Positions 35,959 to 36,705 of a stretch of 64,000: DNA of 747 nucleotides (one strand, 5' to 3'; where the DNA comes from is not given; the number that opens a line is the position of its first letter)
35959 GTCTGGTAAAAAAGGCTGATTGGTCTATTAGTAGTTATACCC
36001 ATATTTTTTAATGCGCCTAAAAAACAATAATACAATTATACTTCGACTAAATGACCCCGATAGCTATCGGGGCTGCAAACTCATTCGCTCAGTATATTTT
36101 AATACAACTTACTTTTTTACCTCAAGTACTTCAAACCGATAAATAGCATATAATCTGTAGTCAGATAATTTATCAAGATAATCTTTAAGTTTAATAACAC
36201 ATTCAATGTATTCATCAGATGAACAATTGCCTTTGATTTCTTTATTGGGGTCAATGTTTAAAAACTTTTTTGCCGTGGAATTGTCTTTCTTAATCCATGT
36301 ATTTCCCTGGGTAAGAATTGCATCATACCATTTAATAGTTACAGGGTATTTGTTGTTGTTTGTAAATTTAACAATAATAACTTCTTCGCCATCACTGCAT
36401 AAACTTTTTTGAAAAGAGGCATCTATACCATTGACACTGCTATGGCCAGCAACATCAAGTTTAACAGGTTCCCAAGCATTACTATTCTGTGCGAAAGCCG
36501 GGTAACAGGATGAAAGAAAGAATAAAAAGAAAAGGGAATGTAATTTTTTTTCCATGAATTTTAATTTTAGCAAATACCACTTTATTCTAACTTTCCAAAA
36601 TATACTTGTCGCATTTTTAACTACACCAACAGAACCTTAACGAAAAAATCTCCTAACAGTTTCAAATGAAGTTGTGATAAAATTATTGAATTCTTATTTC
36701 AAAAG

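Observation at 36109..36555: Duplicated two-gene cassette: an unknown ~150-aa secreted protein directly upstream of a giant adhesin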

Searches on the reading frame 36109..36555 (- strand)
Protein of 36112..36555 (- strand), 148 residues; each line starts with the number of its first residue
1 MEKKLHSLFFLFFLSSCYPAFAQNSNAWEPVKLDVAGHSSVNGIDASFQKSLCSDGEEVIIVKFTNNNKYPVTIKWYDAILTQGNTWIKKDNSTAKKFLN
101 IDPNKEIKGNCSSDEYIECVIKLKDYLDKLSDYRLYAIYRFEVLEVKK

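Call 8: search_protein_families(library=pfam, proteins=[window:36112-36555:-], max_evalue=10)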
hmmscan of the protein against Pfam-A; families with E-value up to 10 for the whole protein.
seq(148 aa): 3 families
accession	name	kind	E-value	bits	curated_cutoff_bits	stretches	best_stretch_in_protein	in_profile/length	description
PF16825.11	DUF5075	-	0.003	17.7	22.6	1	33-95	104-163/173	IGP family C-type lectin domain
PF01299.22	Lamp2-like_luminal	-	0.092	13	27.2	1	88-115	29-57/148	Lysosome-associated membrane glycoprotein 2-like, luminal domains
PF24147.2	C2_SHIP1-2_2nd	-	0.16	12.6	27.5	1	106-128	61-83/106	SHIP1/2 second C2 domain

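Call 9: search_protein_families(library=ncbifam, proteins=[window:36112-36555:-], max_evalue=10)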
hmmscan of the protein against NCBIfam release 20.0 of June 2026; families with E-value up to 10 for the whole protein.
seq(148 aa): 1 family
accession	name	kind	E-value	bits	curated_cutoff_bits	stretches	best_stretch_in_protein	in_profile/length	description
NF007297.0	PRK09775.1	equivalog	0.22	10.2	401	1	43-81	208-247/446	type II toxin-antitoxin system HipA family toxin YjjJ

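Call 15: find_homologous_proteins(query=window:36112-36555:-, max_evalue=0.01)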
Query seq(148 aa) (148 aa): 16 proteins with E <= 0.01 among 30 candidates.
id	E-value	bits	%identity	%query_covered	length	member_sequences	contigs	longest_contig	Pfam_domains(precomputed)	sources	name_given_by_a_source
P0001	1.0e-94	332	100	100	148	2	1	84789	-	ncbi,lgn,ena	-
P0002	1.1e-74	267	85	91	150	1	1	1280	-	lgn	-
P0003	1.9e-58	215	71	87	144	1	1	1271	-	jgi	jgi:hypothetical protein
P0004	9.4e-52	193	63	100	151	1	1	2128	-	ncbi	-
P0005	1.1e-51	193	61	99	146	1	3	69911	-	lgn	-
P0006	1.6e-51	192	60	100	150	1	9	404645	-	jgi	jgi:hypothetical protein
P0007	5.2e-50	187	61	99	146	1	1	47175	-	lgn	-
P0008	2.7e-49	185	59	99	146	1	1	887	-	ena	-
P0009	4.1e-49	184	60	99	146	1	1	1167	-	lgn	-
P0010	7.2e-48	180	67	83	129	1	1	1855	-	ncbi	-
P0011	2.0e-47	179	62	86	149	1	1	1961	-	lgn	-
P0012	2.0e-47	179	57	99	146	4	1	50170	-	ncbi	ncbi:MAG: hypothetical protein WAQ28_00975 [Bacteroidia bacterium]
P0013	4.8e-45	171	63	83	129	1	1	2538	-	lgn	-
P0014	6.9e-45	171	54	100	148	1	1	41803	-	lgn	-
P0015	2.3e-41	159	59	86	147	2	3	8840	-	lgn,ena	-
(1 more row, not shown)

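Call 18: find_encoding_contigs(protein=P0006, flank=10000, max_places=3)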
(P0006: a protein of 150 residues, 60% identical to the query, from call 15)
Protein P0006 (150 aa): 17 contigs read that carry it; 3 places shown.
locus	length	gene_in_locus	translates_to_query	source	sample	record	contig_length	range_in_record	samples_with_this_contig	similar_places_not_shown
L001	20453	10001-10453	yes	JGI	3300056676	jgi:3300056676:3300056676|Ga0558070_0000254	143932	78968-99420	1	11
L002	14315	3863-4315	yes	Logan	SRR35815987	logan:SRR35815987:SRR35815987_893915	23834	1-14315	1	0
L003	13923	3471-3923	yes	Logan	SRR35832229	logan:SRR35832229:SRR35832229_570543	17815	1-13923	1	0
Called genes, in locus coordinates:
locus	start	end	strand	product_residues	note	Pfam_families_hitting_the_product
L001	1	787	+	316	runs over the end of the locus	PF25019:LRR_R13L1-DRL21 (faint), PF23598:LRR_14, PF14580:LRR_9 (faint), PF12799:LRR_4 (weak), PF13855:LRR_8 (weak), PF12799:LRR_4 (weak), PF23598:LRR_14 (weak), PF13855:LRR_8 (weak), +3 more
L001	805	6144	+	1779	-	PF18911:PKD_4, PF13585:CHU_C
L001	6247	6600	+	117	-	-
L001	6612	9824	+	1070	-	PF00801:PKD (faint), PF18911:PKD_4, PF13585:CHU_C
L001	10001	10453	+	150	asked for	-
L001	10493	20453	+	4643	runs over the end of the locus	PF19081:Ig_7, PF19406:PKD_5, PF18911:PKD_4 (weak), PF13585:CHU_C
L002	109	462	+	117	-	-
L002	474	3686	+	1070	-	PF00801:PKD (faint), PF18911:PKD_4, PF13585:CHU_C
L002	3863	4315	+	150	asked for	-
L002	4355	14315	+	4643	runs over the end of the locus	PF19081:Ig_7, PF19406:PKD_5, PF18911:PKD_4 (weak), PF13585:CHU_C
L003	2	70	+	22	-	?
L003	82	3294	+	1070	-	PF00801:PKD (faint), PF18911:PKD_4, PF13585:CHU_C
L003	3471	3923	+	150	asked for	-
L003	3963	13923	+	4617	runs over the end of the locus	?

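Call 19: find_encoding_contigs(protein=P0012, flank=10000, max_places=2)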
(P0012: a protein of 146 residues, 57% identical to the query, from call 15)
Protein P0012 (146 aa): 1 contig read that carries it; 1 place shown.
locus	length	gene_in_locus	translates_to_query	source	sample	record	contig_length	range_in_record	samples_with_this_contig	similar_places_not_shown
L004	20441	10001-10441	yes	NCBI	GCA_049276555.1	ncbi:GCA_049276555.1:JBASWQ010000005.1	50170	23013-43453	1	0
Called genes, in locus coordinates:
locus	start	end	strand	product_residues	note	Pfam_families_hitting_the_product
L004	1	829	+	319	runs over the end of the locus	PF25019:LRR_R13L1-DRL21 (faint), PF24758:LRR_At5g56370 (faint), PF23211:LRR_LRWD1 (faint), PF12799:LRR_4 (weak), PF23598:LRR_14, PF12799:LRR_4 (weak), PF13855:LRR_8, PF12799:LRR_4 (weak), +3 more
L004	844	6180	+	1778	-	PF19406:PKD_5, PF18911:PKD_4 (weak), PF13585:CHU_C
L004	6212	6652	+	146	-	-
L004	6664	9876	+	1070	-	PF18911:PKD_4, PF00801:PKD (weak), PF18911:PKD_4, PF13585:CHU_C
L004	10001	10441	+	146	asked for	-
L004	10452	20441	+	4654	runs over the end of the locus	PF19081:Ig_7, PF19406:PKD_5, PF13585:CHU_C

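Call 24: find_encoding_contigs(protein=P0018, flank=2000, max_places=2)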
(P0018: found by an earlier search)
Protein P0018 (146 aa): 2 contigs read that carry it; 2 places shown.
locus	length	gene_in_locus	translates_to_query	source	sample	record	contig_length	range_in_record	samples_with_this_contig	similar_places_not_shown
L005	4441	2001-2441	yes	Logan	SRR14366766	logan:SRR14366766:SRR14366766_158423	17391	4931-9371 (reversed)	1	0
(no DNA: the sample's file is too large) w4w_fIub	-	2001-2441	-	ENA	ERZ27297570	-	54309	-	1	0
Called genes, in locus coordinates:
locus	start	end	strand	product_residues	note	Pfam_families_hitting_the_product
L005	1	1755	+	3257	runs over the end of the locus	?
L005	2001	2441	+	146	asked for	-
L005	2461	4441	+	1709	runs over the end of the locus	PF19081:Ig_7, PF19406:PKD_5, PF18911:PKD_4, PF13585:CHU_C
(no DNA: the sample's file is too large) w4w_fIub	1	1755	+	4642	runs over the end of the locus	PF19081:Ig_7, PF19406:PKD_5, PF13585:CHU_C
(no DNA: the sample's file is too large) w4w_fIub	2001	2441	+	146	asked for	-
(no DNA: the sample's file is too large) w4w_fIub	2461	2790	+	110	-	?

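Call 27: search_protein_representatives(alignment_id=A1)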
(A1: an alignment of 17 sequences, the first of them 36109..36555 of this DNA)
Query: 17 sequences, 148 profile positions. Proteins with E-value up to 0.001 (for the whole library): 269; up to 1e-10: 99; up to 1e-30: 13. The best 150 are listed.
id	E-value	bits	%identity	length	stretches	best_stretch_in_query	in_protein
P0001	2.7e-66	238.1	-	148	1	1-148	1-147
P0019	1.0e-43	164.9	-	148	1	1-146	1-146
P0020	4.2e-41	156.4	-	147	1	1-144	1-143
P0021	7.8e-40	152.2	-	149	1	1-144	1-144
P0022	9.7e-39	148.7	-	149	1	2-145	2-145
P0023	2.8e-35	137.4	-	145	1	3-144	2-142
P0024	1.2e-34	135.4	-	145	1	1-142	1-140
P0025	4.8e-34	133.4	-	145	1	1-144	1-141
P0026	5.1e-34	133.4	-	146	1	7-146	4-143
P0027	4.6e-33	130.3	-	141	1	8-146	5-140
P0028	1.1e-32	129.0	-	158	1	5-148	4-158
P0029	1.8e-31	125.1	-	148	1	1-145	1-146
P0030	2.2e-31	124.8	-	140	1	10-145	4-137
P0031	1.6e-30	122.1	-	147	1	1-148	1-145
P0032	1.9e-30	121.8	-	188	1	1-146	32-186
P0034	1.3e-29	119.1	-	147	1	1-142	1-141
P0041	2.3e-27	111.8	-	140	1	8-148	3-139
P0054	7.4e-23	97.2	-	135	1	15-145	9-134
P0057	9.7e-22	93.5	-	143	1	8-144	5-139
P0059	1.8e-21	92.6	-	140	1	7-145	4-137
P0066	3.6e-20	88.4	-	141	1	6-147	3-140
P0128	1.0e-08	51.3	-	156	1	5-121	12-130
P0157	5.9e-07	45.6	-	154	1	40-139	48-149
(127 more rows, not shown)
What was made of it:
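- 36109..36555 (-): sA: a 148-aa small secreted protein. It has a type-I signal peptide ending ...AFA|Q and an Ig-like beta-sandwich with two conserved Cys. 16 close homologs (call 15) and 269 clusters in the profile search (call 27).
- The profile search finds 269 clusters at 50% identity, nearly all standalone proteins of 130-160 aa (call 27).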

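Call 32: find_homologous_proteins(query=A2, max_evalue=0.001)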
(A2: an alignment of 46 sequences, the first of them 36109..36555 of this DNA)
Query A2 (46 sequences) (148 aa, profile of the alignment): 36 proteins with E <= 0.001 among 1678 candidates.
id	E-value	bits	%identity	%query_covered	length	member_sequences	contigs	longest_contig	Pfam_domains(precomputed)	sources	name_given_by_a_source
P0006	7.0e-50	186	60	100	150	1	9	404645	-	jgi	jgi:hypothetical protein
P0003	1.1e-46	176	71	87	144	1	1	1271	-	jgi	jgi:hypothetical protein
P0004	1.5e-46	176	63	100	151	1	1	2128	-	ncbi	-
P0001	3.2e-46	175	100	100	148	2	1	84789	-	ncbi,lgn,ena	-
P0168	4.9e-46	174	35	94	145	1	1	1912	-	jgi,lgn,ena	-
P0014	1.6e-45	172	54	100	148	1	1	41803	-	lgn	-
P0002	6.3e-45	170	85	91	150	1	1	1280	-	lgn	-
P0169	1.7e-44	169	38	80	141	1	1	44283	-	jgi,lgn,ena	-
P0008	4.0e-44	168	59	99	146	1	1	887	-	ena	-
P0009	4.5e-44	168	60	99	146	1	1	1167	-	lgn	-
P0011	1.1e-43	166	62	86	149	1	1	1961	-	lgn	-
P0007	1.1e-43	166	61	99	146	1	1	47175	-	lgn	-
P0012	2.4e-43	165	57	99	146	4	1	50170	-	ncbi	ncbi:MAG: hypothetical protein WAQ28_00975 [Bacteroidia bacterium]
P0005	4.5e-43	164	61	99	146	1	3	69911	-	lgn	-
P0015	5.5e-43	164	59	86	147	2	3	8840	-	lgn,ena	-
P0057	1.8e-39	153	30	83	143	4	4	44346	-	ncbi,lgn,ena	-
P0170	5.0e-37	145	27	95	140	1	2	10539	-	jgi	-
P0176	2.4e-34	136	25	82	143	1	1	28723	-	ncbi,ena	-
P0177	1.8e-33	133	29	94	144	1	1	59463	-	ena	-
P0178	2.2e-33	133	25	95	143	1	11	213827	-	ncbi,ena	-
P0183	2.8e-31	126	31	80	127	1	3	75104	-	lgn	-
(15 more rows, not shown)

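Call 33: find_encoding_contigs(protein=P0169, flank=10000, max_places=1)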
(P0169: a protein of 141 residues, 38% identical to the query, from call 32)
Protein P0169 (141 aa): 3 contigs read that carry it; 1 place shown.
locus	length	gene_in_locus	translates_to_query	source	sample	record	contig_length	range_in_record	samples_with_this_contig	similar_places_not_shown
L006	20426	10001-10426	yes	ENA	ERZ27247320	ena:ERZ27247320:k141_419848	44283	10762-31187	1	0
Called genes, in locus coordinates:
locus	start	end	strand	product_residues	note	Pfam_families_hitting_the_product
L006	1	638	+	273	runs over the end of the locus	PF28545:1TM_TonB_rel, PF03544:TonB_C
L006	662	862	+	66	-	-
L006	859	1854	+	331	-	PF12849:PBP_like_2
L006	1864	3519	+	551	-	PF20308:TPR-S (faint), PF23914:TPR_CcmH_CycH (faint), PF24575:TPR_Slam (faint), PF25062:ARM_TT21_N (weak), PF00515:TPR_1 (weak), PF13432:TPR_16, PF13414:TPR_11 (weak), PF12895:ANAPC3 (weak), +10 more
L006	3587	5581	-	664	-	PF02705:K_trans, PF22776:K_trans_C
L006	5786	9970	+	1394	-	PF25778:DUF7948, PF06739:SBBP (faint), PF00801:PKD, PF18911:PKD_4, PF13573:SprB (weak), PF18911:PKD_4, PF00801:PKD, PF13585:CHU_C, +1 more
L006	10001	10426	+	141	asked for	-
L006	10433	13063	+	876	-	PF18962:Por_Secre_tail (faint), PF06832:BiPBP_C (faint), PF13573:SprB, PF00801:PKD, PF18911:PKD_4, PF13585:CHU_C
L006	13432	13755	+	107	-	-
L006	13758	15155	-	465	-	PF00206:Lyase_1, PF10415:FumaraseC_C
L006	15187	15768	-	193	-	PF02525:Flavodoxin_2, PF03358:FMN_red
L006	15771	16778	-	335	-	PF03462:PCRF, PF00472:RF-1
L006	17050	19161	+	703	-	PF13176:TPR_7 (faint), PF13374:TPR_10 (faint), PF13431:TPR_17 (faint), PF13424:TPR_12, PF00515:TPR_1 (weak), PF13424:TPR_12, PF17874:TPR_MalT (weak), PF07228:SpoIIE, +3 more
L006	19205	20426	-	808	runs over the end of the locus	PF13620:CarboxypepD_reg, PF13715:CarbopepD_reg_2, PF22904:NOMO1-like_2nd (faint), PF07715:Plug, PF00593:TonB_dep_Rec_b-barrel, PF14905:OMP_b-brl_3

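Call 34: find_encoding_contigs(protein=P0057, flank=10000, max_places=2)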
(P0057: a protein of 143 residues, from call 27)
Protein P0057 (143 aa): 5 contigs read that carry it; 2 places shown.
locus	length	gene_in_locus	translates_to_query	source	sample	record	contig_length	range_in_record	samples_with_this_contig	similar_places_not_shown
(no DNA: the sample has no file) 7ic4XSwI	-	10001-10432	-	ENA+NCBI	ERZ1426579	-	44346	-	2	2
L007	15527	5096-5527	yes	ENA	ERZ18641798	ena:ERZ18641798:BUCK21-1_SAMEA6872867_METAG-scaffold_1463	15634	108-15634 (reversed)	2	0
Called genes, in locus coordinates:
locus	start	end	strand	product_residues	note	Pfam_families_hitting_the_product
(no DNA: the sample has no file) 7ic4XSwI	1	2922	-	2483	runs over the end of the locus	PF25778:DUF7948, PF17963:Big_9 (faint), PF13573:SprB (weak), PF13573:SprB, PF18911:PKD_4, PF00801:PKD (weak), PF18911:PKD_4, PF13585:CHU_C, +7 more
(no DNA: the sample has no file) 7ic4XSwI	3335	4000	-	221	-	PF00072:Response_reg, PF00196:GerE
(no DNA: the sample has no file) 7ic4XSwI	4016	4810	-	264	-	PF07730:HisKA_3 (weak), PF02518:HATPase_c (weak)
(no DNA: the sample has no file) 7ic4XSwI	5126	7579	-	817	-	PF17900:Peptidase_M1_N, PF01433:Peptidase_M1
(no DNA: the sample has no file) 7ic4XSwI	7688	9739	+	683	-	PF05649:Peptidase_M13_N, PF01431:Peptidase_M13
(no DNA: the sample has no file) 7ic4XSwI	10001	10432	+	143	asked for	-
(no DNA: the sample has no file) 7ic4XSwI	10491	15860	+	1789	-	-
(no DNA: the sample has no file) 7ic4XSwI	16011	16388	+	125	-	-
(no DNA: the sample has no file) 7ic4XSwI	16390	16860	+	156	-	-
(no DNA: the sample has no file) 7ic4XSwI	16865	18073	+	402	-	PF00890:FAD_binding_2 (weak), PF01134:GIDA (faint), PF01266:DAO (faint), PF03486:HI0933_like, PF07992:Pyr_redox_2, PF13738:Pyr_redox_3 (faint), PF22780:HI0933_like_1st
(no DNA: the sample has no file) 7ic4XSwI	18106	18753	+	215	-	PF02698:DUF218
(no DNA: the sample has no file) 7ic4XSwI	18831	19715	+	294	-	-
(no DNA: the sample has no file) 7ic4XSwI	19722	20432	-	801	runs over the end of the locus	PF13620:CarboxypepD_reg, PF13715:CarbopepD_reg_2, PF07715:Plug, PF00593:TonB_dep_Rec_b-barrel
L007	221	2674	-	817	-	PF17900:Peptidase_M1_N, PF01433:Peptidase_M1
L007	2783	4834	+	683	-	PF05649:Peptidase_M13_N, PF01431:Peptidase_M13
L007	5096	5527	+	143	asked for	-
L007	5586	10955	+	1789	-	-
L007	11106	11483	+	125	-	-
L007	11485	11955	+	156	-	-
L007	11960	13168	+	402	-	PF00890:FAD_binding_2 (weak), PF01134:GIDA (faint), PF01266:DAO (faint), PF03486:HI0933_like, PF07992:Pyr_redox_2, PF13738:Pyr_redox_3 (faint), PF22780:HI0933_like_1st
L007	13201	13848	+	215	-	PF02698:DUF218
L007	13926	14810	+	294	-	-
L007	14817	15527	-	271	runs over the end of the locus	?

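Call 35: find_encoding_contigs(protein=P0178, flank=10000, max_places=2)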
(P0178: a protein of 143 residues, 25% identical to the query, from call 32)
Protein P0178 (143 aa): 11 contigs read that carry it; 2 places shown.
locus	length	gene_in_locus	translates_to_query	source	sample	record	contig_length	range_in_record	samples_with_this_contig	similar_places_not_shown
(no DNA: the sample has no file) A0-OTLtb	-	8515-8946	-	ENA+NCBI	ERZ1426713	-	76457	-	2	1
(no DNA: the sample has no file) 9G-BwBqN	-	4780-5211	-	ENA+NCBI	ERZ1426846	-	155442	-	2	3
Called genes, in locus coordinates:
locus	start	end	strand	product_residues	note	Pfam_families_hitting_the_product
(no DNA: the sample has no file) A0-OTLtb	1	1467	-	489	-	?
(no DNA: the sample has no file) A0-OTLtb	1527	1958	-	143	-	-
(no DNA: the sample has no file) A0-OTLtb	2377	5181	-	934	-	PF12810:ALK_LTK_GRD, PF13573:SprB, PF00801:PKD (weak), PF18911:PKD_4, PF13585:CHU_C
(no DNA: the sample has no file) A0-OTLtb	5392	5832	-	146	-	PF20136:DUF6526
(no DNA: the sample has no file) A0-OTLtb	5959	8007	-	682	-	PF05649:Peptidase_M13_N, PF01431:Peptidase_M13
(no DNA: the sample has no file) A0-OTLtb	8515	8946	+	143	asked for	-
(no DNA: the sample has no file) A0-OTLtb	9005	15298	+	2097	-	-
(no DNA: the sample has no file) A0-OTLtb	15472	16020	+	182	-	PF04542:Sigma70_r2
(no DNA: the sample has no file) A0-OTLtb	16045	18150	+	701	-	-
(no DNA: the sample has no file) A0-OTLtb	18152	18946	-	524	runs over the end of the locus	PF00890:FAD_binding_2, PF01266:DAO (weak), PF07992:Pyr_redox_2 (faint), PF02910:Succ_DH_flav_C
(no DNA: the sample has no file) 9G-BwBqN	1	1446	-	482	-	?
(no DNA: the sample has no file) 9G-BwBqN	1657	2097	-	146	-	PF20136:DUF6526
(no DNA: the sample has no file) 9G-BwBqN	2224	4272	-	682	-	PF05649:Peptidase_M13_N, PF01431:Peptidase_M13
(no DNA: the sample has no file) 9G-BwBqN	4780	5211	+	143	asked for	-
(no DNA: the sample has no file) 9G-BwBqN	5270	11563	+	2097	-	-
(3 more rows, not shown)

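Call 42: find_encoding_contigs(protein=P0177, flank=10000, max_places=1)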
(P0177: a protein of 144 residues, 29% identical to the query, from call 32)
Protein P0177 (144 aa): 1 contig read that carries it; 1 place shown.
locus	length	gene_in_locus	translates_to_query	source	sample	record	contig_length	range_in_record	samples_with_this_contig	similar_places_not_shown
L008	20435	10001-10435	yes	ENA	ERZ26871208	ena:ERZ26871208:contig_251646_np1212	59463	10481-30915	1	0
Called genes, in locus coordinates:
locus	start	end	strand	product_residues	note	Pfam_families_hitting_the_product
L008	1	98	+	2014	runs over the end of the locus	PF13573:SprB, PF07495:Y_Y_Y (faint), PF22352:K319L-like_PKD (faint), PF23585:DUF7137 (faint), PF13573:SprB, PF18962:Por_Secre_tail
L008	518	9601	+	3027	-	PF17957:Big_7 (faint), PF22352:K319L-like_PKD (faint), PF23585:DUF7137 (faint), PF27154:ORF11_beta (faint), PF06832:BiPBP_C (faint), PF13573:SprB, PF18962:Por_Secre_tail (weak)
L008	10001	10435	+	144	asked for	-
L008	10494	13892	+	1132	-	PF12810:ALK_LTK_GRD, PF17963:Big_9 (faint), PF13573:SprB (weak), PF23585:DUF7137 (faint), PF06832:BiPBP_C (faint), PF07495:Y_Y_Y (faint), PF22352:K319L-like_PKD (faint), PF13573:SprB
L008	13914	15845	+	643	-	PF13573:SprB, PF17963:Big_9 (faint), PF23585:DUF7137 (faint), PF13573:SprB, PF18911:PKD_4, PF00801:PKD (weak), PF18911:PKD_4, PF13585:CHU_C, +1 more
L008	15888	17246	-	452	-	PF04055:Radical_SAM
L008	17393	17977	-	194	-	PF00034:Cytochrom_C, PF13442:Cytochrome_CBB3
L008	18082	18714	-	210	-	PF00027:cNMP_binding, PF13545:HTH_Crp_2, PF00325:Crp (weak)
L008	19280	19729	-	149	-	-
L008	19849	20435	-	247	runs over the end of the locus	PF18962:Por_Secre_tail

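Call 43: find_encoding_contigs(protein=P0183, flank=10000, max_places=1)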
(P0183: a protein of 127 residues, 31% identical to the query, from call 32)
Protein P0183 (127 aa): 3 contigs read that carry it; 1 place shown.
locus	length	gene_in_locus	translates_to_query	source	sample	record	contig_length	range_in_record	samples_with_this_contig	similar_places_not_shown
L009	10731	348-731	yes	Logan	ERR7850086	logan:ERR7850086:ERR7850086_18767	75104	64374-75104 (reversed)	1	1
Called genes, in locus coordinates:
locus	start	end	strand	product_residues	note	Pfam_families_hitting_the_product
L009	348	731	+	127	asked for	-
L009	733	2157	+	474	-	PF12810:ALK_LTK_GRD, PF18962:Por_Secre_tail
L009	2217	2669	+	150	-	PF00383:dCMP_cyt_deam_1, PF14437:MafB19-deam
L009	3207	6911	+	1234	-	PF13620:CarboxypepD_reg, PF13715:CarbopepD_reg_2 (faint), PF07715:Plug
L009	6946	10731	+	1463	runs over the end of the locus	-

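Call 47: search_protein_families(library=pfam, proteins=[L007:5586-6600:+, L006:10433-11100:+, L009:733-2157:+], max_evalue=10)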
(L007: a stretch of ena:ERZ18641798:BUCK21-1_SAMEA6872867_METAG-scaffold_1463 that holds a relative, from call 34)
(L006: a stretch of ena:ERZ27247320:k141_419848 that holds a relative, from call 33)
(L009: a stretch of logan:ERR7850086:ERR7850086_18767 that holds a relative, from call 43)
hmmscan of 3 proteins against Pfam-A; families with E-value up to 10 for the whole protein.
L007:5586-6600:+ (338 aa): 1 family
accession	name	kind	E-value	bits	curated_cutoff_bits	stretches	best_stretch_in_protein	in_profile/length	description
PF13573.12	SprB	-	1.7e-08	34.4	28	1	306-336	1-32/37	SprB repeat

L006:10433-11100:+ (222 aa): 0 families

L009:733-2157:+ (474 aa): 3 families
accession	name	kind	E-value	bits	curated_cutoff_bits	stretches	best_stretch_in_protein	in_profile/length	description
PF12810.13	ALK_LTK_GRD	-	5.9e-11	43.3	24.5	1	45-282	13-239/243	ALK/LTK, Glycine-rich domain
PF18962.6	Por_Secre_tail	-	6.5e-10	39.6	27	1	396-472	1-74/75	Secretion system C-terminal sorting domain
PF13163.11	DUF3999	-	0.34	10.5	30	1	297-340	119-161/424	Protein of unknown function (DUF3999)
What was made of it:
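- On ALK_LTK_GRD (PF12810), for partner heads: Met for clade-II partners only: L009 at 43.3 bits against a cut-off of 24.5 (call 47), and L008 and L009 in the precomputed hits (calls 42, 43).
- Closest known: ALK/LTK glycine-rich domain. Same: Clade-II partners match PF12810 (L009 at 43 bits; calls 42, 43, 47).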

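Call 54: predict_structure(alignment_id=A4)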
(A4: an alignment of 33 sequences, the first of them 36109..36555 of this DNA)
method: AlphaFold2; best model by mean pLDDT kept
length: 148 residues; sequences in the alignment: 33
mean_pLDDT: 84.6   pTM: 0.75
mean pLDDT of the five models: 84.6, 84.6, 84.5, 84.2, 82.8
residues with pLDDT >= 90: 98; 70-90: 18; 50-70: 24; < 50: 8
segments of 3 or more residues with pLDDT < 50: 1-3, 21-24
pLDDT, mean of each block of 10 residues (from residue 1): 50 56 69 85 96 94 97 95 91 74 97 90 94 93 90
secondary structure, 60 per line:
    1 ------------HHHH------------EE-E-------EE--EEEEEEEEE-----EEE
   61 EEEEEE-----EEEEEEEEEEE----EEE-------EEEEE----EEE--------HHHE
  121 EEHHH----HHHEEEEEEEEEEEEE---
elements in order: H13-16 E44-52 E58-66 E72-82 E87-89 E97-101 E106-108 E120-122 E133-145
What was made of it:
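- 36109..36555 (-): AF2 pLDDT 84.6, above 90 in the mature part (call 54).
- The AF2 model is confident (call 54).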
